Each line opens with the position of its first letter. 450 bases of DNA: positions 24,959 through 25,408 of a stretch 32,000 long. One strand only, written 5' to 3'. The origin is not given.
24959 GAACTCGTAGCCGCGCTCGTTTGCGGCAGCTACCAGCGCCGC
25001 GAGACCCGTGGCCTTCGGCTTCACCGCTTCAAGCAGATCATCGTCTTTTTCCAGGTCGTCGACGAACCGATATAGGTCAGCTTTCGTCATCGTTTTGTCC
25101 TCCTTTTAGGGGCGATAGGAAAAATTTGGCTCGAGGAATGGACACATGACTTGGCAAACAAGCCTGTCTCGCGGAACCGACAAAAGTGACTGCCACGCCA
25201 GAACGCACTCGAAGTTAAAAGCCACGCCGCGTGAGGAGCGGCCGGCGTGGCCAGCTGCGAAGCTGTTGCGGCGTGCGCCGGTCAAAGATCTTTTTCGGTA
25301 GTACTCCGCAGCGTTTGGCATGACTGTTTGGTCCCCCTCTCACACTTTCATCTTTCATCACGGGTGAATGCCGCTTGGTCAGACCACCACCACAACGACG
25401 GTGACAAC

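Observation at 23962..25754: Precursor genes amplified as a 648-bp tandem repeat that drags along the 5' end of the rSAM gene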

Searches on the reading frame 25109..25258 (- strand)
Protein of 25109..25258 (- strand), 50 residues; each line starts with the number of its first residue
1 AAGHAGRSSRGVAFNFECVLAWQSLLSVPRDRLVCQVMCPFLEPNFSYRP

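Call 49: search_dna_similar(query=window:25109-25258:-, collection=plasmids, mode=protein, max_evalue=1, max_rows=20)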
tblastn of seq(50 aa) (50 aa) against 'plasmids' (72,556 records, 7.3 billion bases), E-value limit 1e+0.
Records with a match: 4; places in all: 7; records where one place covers at least 80% of the query: 4.
Best place of each record, by identity: 95-99% 2; 90-95% 2.
By first word of the organism name: Sinorhizobium 4.
By predicted mobility (MOB-suite, as given by PLSDB): conjugative 4.
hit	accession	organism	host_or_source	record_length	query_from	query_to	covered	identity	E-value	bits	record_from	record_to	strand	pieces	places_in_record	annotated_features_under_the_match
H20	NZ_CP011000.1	Sinorhizobium meliloti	-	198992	1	50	100%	96.0%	3e-25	102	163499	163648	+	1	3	none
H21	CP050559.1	Sinorhizobium meliloti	Melilotus officinalis,cell culture,root ...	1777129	1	50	100%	96.0%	3e-25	102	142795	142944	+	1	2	none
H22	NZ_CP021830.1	Sinorhizobium meliloti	Medicago truncatula,Single Cell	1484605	1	50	100%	94.0%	4e-24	99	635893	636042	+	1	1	record has no annotation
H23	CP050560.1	Sinorhizobium meliloti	Melilotus officinalis,cell culture,root ...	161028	1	50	100%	94.0%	4e-24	99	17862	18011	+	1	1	none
